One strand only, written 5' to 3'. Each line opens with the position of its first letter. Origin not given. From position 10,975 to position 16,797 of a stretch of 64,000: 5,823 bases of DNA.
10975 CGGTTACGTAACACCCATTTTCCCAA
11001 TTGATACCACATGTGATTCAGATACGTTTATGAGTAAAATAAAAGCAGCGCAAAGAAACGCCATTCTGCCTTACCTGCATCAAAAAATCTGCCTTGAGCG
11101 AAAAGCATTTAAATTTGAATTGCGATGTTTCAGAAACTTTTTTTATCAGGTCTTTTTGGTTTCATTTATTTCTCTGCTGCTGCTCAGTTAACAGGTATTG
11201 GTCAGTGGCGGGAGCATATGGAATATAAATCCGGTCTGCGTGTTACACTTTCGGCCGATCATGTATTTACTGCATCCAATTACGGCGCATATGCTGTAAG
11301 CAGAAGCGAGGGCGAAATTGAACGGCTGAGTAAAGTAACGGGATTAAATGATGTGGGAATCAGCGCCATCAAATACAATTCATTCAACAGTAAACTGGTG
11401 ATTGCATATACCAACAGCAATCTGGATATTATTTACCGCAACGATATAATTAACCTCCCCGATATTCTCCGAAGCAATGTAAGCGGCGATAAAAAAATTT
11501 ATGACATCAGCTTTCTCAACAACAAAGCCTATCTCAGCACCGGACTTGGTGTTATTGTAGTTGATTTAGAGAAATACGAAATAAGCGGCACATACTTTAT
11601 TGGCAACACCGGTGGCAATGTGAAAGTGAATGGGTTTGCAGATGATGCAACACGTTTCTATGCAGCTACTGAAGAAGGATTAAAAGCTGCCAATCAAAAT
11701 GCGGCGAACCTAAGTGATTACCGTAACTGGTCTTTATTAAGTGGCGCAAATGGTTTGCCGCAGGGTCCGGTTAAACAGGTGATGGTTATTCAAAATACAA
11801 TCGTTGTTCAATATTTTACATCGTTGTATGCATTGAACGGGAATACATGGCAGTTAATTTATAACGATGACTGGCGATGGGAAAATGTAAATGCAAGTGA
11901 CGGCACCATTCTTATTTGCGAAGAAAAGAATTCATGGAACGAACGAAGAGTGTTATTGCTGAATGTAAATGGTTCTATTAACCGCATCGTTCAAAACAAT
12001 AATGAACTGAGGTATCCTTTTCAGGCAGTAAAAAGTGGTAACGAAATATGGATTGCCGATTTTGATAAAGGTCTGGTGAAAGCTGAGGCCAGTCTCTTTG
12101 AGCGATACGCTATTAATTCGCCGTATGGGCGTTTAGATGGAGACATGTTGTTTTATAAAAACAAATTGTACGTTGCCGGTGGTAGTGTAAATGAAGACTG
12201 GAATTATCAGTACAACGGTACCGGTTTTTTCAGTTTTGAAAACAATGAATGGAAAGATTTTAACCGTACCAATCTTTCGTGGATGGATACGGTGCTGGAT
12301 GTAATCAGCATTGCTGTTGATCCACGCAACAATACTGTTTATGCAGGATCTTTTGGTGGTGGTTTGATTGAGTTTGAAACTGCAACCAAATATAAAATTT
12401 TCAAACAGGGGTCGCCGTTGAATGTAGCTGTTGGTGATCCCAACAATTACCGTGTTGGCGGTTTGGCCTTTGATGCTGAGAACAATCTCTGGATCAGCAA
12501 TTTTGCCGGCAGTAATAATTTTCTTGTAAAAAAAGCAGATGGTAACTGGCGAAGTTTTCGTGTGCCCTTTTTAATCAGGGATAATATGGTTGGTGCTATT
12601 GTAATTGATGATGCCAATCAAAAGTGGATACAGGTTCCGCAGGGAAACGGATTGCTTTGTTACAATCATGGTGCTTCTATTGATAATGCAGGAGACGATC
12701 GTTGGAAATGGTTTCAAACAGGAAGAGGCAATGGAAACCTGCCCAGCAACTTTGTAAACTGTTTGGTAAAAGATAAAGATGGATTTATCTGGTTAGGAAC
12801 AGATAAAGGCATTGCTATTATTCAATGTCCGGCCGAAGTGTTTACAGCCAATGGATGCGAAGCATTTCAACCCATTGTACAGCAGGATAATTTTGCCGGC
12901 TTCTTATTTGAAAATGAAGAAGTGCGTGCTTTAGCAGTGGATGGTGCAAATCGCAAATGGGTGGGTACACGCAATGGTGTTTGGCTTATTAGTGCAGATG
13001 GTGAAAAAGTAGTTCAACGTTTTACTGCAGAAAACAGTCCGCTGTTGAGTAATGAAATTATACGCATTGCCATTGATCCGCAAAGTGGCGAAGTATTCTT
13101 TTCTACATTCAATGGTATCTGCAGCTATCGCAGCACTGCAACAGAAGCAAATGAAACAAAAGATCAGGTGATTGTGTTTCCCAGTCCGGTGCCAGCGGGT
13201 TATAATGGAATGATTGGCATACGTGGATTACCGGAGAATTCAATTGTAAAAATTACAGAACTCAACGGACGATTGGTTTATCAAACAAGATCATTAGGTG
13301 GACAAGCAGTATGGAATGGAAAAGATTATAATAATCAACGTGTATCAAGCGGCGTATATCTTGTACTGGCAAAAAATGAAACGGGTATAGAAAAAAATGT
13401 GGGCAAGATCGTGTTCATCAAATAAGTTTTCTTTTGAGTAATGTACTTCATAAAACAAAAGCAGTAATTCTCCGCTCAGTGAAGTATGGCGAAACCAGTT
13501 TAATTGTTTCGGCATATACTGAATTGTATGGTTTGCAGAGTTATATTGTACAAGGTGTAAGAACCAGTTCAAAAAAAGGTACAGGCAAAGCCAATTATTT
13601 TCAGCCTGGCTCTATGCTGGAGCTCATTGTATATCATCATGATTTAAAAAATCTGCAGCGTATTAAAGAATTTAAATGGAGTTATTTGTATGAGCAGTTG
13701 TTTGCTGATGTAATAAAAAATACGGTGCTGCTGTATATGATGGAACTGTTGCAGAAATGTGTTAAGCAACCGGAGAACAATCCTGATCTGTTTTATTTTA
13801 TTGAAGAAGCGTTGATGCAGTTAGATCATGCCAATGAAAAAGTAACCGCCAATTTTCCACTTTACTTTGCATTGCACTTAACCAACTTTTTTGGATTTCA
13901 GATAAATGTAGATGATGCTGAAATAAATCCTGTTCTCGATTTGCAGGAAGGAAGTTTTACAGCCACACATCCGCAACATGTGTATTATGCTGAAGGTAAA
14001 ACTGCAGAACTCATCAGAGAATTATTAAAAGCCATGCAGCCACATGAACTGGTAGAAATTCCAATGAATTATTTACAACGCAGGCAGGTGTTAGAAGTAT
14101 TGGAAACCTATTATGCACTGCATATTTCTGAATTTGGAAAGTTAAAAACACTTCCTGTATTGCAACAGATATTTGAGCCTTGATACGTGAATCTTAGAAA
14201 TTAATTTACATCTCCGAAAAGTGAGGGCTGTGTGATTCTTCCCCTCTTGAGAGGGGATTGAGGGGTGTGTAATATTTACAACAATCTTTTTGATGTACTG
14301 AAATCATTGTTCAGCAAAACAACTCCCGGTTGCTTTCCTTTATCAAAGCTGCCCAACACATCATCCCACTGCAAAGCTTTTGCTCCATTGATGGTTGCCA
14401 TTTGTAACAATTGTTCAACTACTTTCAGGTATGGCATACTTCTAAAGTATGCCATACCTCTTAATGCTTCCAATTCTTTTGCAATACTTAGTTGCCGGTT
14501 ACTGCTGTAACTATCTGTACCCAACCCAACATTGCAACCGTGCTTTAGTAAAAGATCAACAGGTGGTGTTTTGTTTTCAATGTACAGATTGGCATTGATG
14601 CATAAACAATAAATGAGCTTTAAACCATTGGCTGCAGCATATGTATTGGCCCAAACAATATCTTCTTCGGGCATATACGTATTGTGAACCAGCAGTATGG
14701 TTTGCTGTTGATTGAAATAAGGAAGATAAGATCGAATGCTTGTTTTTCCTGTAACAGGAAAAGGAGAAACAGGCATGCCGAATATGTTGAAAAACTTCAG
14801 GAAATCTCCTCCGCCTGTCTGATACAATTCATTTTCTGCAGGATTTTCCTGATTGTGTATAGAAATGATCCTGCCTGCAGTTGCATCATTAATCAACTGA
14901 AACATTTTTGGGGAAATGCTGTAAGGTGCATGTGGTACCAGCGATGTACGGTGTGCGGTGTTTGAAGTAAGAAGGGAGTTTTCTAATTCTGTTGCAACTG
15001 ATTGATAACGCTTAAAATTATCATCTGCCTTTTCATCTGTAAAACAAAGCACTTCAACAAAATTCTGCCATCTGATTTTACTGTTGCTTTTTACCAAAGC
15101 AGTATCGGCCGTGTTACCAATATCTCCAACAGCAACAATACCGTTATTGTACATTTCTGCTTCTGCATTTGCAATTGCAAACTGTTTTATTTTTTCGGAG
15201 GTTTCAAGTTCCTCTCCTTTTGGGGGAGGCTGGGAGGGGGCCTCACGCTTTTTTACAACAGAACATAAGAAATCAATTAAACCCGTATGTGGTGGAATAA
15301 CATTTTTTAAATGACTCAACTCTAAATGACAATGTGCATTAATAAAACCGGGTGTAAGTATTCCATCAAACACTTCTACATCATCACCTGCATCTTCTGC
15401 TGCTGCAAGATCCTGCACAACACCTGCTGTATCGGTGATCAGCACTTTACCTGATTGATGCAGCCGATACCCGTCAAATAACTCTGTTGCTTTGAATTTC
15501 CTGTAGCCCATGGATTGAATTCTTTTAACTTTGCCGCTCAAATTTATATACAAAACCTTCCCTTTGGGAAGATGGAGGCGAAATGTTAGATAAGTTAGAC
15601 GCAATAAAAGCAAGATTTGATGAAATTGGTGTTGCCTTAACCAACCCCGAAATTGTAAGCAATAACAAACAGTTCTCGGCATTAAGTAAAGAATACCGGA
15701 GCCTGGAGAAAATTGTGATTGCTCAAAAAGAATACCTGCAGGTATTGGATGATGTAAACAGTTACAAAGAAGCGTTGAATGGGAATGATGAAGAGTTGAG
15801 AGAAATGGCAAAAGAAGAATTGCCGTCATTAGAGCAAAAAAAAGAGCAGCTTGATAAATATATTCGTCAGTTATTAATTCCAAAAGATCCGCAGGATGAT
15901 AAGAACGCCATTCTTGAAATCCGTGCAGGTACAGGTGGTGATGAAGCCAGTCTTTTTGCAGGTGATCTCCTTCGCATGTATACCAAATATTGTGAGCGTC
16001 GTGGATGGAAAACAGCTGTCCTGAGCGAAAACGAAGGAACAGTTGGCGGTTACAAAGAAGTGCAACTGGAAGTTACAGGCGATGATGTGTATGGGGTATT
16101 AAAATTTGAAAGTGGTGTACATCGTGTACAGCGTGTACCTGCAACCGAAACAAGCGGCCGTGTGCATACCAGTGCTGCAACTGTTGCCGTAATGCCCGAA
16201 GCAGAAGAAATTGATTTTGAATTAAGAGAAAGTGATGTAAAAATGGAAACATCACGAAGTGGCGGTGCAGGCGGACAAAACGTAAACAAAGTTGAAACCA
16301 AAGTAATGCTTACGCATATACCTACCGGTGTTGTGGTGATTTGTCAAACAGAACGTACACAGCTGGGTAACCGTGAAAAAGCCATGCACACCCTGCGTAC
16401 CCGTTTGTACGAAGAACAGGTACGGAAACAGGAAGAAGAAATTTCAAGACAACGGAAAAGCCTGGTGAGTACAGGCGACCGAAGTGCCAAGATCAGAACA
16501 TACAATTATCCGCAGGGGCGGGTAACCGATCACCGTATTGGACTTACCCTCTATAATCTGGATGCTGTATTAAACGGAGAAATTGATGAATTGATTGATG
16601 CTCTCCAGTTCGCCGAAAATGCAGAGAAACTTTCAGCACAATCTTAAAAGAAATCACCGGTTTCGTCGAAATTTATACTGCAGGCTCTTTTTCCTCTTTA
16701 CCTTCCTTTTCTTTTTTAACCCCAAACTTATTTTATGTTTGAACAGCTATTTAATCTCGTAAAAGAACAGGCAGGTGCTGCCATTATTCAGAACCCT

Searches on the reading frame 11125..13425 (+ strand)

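Call 41: search_protein_families(library=pfam, proteins=[window:11125-13425:+], max_evalue=0.00001)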
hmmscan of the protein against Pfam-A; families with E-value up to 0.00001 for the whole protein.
window:11125-13425:+ (766 aa): 2 families
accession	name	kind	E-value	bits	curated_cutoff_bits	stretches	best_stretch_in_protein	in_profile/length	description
PF21544.3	PorZ_N_b_propeller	-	6e-36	124.5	27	1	47-203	1-154/154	TSS9, PorZ, N-terminal beta-propeller domain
PF07494.17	Reg_prop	-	9.8e-13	47.1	20.4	0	538-560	1-23/24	Two component regulator propeller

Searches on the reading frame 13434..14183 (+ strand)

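Call 31: search_protein_families(library=pfam, proteins=[window:13434-14183:+], max_evalue=0.001)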
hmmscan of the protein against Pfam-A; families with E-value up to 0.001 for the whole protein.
window:13434-14183:+ (249 aa): 2 families
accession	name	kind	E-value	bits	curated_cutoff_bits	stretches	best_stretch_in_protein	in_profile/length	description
PF11967.14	RecO_N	-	4.1e-16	59.2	27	1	5-82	3-76/80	Recombination protein O N terminal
PF02565.21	RecO_C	-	4e-15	56.3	22.1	1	92-233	3-151/157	Recombination protein O C terminal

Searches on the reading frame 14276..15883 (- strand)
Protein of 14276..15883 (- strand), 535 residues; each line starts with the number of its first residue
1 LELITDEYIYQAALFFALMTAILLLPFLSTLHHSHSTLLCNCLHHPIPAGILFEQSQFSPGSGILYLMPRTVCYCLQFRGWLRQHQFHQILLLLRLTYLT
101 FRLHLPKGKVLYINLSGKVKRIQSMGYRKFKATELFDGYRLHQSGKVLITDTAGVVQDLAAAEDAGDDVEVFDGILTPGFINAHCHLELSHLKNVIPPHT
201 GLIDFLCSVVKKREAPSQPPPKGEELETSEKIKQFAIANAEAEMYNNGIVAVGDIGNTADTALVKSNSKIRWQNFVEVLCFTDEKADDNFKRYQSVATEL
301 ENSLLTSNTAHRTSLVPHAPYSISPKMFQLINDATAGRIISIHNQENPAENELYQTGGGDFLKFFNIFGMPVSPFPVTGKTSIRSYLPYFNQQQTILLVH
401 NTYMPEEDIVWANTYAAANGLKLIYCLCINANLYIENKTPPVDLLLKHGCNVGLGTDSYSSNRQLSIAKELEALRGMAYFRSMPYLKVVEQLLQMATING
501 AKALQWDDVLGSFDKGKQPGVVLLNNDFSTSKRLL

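Call 31: search_protein_families(library=pfam, proteins=[window:14276-15883:-], max_evalue=0.001)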
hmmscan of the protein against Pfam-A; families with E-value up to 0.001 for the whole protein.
window:14276-15883:- (535 aa): 2 families
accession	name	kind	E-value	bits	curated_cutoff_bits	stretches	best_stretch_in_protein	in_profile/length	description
PF01979.26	Amidohydro_1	-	1.4e-33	117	25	1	175-531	1-329/345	Amidohydrolase family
PF07969.17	Amidohydro_3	-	4.6e-07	30.1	29.7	1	438-530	355-450/472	Amidohydrolase family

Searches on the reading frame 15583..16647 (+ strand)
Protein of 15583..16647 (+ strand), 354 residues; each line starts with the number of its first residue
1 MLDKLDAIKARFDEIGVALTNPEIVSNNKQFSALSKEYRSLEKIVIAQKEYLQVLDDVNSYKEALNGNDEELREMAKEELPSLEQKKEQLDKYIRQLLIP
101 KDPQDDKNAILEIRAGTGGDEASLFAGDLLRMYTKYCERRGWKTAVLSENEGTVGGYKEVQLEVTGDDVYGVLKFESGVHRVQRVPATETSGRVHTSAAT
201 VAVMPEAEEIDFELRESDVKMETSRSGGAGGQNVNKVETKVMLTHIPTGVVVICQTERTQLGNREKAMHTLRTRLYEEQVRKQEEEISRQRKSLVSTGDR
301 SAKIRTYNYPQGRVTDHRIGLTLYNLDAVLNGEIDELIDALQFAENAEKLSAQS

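Call 31: search_protein_families(library=pfam, proteins=[window:15583-16647:+], max_evalue=0.001)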
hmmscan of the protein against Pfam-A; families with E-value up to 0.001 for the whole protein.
window:15583-16647:+ (354 aa): 2 families
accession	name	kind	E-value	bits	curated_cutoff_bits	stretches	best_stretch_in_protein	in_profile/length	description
PF03462.23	PCRF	-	2e-74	250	24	1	8-201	1-194/194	PCRF domain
PF00472.26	RF-1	-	1.8e-38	131.5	35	1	208-318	1-116/116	RF-1 domain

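Call 65: find_encoding_contigs(protein=window:15583-16647:+, flank=10000, max_places=4)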
Protein window:15583-16647:+ (354 aa): no gene with exactly this product is on record in the collection.
